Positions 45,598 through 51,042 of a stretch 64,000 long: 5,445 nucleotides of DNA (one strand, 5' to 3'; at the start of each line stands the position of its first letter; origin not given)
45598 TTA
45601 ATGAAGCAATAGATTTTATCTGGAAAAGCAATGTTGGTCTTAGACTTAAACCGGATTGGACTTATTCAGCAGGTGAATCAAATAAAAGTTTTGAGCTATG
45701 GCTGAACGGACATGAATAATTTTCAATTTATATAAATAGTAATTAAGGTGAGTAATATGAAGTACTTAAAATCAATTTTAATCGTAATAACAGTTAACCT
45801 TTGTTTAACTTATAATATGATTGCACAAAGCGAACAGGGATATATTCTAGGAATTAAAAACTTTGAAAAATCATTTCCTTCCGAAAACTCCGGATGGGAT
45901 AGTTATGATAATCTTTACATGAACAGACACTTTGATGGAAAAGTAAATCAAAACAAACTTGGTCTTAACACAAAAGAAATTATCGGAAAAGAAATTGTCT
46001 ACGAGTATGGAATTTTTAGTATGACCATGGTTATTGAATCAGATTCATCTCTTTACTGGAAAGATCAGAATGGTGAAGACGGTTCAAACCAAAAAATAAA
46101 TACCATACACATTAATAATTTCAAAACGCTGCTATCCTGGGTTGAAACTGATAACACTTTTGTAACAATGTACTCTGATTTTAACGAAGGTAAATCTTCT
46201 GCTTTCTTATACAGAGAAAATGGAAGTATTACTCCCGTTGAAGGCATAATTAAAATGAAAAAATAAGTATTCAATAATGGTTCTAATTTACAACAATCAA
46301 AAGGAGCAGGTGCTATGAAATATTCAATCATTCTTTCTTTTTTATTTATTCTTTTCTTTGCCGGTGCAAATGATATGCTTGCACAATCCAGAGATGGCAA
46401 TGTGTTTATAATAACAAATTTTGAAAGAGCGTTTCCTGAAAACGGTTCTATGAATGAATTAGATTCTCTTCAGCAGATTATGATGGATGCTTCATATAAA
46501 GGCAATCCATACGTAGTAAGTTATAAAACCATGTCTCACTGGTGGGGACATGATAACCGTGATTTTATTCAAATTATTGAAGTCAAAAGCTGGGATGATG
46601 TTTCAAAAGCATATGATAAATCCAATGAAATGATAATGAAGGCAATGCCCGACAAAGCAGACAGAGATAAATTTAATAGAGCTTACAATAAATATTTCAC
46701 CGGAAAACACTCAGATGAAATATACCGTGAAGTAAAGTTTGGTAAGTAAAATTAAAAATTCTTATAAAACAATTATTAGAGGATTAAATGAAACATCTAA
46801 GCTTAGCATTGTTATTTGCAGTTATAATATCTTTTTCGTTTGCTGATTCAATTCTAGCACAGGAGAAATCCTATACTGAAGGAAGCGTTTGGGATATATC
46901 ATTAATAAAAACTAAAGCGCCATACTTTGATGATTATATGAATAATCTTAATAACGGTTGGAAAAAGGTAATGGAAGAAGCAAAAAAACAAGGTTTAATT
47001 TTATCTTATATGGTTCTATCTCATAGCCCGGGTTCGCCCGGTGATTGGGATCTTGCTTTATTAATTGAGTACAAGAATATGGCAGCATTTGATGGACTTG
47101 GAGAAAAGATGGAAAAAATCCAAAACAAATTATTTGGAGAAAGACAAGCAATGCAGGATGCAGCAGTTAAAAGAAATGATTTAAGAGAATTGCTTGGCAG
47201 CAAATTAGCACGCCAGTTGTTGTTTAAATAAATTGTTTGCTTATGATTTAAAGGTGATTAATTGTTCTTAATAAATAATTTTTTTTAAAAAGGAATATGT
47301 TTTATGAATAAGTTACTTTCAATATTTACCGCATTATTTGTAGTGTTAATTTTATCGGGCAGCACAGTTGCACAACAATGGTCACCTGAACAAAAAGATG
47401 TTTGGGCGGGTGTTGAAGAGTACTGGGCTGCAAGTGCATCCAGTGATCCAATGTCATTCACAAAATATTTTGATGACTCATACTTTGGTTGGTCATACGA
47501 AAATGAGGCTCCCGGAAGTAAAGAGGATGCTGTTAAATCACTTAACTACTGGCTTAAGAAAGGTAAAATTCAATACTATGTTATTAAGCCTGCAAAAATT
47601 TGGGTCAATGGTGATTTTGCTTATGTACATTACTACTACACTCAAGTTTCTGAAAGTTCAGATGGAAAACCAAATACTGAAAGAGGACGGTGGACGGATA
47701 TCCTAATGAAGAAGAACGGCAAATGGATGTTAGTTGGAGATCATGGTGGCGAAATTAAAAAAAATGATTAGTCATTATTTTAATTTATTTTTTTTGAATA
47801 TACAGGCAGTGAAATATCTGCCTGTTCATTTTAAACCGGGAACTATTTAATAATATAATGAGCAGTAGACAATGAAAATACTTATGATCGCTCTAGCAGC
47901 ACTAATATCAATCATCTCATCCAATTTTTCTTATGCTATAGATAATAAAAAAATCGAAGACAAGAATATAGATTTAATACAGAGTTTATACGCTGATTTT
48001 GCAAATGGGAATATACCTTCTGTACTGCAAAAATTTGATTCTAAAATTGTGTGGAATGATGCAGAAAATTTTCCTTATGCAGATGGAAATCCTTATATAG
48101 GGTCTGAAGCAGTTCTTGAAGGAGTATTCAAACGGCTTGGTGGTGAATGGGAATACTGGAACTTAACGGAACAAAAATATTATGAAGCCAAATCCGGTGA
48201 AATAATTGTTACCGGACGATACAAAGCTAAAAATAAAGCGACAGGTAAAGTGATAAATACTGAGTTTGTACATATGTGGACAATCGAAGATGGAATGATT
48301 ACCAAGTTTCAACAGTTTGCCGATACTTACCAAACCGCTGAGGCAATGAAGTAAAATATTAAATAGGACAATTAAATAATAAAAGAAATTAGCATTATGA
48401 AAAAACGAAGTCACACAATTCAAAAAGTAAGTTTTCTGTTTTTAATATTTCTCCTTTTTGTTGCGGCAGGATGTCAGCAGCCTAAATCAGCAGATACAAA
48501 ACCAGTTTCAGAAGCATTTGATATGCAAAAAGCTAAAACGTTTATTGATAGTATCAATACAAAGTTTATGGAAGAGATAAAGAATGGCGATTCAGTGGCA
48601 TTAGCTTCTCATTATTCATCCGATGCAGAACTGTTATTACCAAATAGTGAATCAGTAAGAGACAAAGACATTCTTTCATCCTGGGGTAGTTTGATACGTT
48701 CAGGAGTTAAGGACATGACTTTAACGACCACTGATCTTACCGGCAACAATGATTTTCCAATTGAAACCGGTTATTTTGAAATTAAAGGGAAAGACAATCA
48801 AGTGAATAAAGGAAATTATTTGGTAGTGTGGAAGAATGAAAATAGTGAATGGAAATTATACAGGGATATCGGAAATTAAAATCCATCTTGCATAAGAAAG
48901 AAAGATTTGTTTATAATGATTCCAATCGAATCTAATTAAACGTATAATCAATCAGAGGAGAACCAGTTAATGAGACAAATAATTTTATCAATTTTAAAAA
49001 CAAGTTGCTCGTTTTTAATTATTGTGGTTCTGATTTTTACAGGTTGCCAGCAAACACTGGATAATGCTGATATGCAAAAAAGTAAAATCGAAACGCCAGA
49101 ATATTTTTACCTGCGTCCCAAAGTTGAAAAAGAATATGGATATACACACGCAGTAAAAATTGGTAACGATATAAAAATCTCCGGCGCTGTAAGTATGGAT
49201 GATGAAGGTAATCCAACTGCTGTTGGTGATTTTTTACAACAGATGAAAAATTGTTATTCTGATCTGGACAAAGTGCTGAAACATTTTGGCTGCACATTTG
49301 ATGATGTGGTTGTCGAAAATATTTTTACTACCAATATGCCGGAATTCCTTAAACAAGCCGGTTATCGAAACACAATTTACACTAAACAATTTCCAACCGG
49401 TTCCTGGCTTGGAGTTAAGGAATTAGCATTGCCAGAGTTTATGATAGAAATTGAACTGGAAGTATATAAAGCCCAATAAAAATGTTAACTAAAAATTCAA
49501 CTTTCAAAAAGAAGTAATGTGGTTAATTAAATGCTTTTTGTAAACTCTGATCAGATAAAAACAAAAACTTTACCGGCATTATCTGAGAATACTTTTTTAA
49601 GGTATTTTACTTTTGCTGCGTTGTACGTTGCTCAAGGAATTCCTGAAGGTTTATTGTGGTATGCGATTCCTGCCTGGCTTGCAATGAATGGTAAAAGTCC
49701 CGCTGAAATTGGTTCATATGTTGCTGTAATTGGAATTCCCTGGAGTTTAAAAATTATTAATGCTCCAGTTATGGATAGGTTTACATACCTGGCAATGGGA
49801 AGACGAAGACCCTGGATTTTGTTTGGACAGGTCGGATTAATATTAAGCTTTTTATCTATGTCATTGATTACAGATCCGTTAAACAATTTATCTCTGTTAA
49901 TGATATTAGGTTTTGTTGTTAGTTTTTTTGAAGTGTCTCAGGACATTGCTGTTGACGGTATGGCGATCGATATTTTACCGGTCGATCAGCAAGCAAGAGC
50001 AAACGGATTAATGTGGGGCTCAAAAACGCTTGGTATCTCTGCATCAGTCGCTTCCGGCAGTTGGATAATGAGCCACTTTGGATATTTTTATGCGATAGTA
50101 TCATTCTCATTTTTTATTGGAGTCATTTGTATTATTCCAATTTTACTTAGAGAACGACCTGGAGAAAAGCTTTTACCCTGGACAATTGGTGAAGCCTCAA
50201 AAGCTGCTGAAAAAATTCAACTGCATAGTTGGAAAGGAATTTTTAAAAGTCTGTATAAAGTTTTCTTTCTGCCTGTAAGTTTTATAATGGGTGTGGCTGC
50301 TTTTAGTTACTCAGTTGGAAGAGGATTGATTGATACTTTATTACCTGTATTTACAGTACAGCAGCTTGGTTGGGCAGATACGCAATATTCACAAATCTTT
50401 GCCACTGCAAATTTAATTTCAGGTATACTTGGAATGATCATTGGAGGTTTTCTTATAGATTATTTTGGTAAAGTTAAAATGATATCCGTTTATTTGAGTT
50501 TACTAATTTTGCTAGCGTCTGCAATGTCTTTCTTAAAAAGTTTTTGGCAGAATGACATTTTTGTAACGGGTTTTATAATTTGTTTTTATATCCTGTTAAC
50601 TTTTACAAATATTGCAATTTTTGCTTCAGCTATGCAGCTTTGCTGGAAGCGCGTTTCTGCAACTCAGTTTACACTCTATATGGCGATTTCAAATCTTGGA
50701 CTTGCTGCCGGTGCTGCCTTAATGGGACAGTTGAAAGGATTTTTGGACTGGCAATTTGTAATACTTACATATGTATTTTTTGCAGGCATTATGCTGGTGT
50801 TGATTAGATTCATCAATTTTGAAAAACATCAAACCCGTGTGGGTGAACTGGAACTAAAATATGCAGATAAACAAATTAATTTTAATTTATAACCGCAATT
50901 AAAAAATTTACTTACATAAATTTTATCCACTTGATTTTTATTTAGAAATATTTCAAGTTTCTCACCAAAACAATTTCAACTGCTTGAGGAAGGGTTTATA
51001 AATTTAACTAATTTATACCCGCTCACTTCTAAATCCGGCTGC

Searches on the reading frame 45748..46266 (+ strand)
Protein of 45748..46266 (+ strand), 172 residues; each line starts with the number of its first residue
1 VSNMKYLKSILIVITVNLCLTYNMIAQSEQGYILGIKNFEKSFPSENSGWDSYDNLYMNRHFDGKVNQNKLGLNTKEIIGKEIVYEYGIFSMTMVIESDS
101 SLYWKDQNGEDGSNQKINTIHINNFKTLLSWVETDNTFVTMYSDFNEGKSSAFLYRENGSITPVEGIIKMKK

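Call 7: search_protein_families(library=pfam, proteins=[window:45748-46266:+], max_evalue=0.01)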
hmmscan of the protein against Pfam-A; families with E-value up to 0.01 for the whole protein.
window:45748-46266:+ (172 aa): 1 family
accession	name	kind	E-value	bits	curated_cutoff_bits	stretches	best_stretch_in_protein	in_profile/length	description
PF22036.2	MoaF_like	-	1.4e-08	34.9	27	1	79-168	1-93/94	MoaF-like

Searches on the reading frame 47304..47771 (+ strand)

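Call 7: search_protein_families(library=pfam, proteins=[window:47304-47771:+], max_evalue=0.01)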
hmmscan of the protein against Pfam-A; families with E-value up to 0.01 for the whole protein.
window:47304-47771:+ (155 aa): 3 families
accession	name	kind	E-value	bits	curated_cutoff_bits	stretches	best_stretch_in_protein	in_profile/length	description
PF14534.12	DUF4440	-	2.2e-10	41.4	25.2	1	37-143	5-107/107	Domain of unknown function (DUF4440)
PF08332.16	CaMKII_AD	-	4.5e-06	27.3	22.1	1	30-147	2-123/128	Calcium/calmodulin dependent protein kinase II association domain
PF13474.12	SnoaL_3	-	0.00032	21.5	22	1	37-147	5-115/121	SnoaL-like domain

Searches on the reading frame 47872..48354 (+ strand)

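Call 7: search_protein_families(library=pfam, proteins=[window:47872-48354:+], max_evalue=0.01)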
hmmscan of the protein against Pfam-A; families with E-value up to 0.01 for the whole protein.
window:47872-48354:+ (160 aa): 3 families
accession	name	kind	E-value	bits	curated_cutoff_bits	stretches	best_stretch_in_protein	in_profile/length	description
PF12680.13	SnoaL_2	-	4.9e-07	30.7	27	1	37-145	2-101/102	SnoaL-like domain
PF07107.17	WI12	-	0.0015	19.2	27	1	129-155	38-64/104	Wound-induced protein WI12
PF08471.15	Ribonuc_red_2_N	-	0.007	17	27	0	43-107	30-86/103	Class II vitamin B12-dependent ribonucleotide reductase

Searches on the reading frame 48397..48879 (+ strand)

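Call 7: search_protein_families(library=pfam, proteins=[window:48397-48879:+], max_evalue=0.01)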
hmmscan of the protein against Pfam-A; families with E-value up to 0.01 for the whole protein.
window:48397-48879:+ (160 aa): 1 family
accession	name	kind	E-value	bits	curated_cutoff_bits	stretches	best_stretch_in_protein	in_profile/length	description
PF14534.12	DUF4440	-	5.6e-08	33.6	25.2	1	52-154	3-107/107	Domain of unknown function (DUF4440)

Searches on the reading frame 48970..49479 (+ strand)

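Call 7: search_protein_families(library=pfam, proteins=[window:48970-49479:+], max_evalue=0.01)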
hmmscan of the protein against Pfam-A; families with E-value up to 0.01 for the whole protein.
window:48970-49479:+ (169 aa): 1 family
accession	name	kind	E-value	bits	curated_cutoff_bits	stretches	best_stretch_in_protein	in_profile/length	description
PF01042.26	Ribonuc_L-PSP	-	1.9e-18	67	27.3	1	56-163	9-117/121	Endoribonuclease L-PSP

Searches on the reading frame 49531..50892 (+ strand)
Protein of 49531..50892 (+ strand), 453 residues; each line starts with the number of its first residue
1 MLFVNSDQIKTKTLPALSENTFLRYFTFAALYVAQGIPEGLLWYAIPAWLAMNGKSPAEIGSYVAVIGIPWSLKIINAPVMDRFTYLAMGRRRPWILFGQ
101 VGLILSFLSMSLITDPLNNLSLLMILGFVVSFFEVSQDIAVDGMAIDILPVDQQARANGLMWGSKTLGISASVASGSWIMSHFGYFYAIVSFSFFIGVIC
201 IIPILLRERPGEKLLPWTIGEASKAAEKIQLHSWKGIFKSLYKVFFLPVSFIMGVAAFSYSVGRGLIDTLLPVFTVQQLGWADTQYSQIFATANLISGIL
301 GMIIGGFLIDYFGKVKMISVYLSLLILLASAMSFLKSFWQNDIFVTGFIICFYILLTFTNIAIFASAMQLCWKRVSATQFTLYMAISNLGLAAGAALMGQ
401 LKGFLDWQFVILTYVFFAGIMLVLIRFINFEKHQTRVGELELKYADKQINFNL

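Call 7: search_protein_families(library=pfam, proteins=[window:49531-50892:+], max_evalue=0.01)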
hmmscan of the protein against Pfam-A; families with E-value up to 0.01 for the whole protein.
window:49531-50892:+ (453 aa): 2 families
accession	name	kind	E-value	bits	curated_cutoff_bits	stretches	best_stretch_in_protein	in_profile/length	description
PF07690.21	MFS_1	-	2.8e-26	92.7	33.4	1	31-395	4-347/347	Major Facilitator Superfamily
PF13000.13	Acatn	-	5.9e-10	38.7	23.7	1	26-155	3-153/546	Acetyl-coenzyme A transporter 1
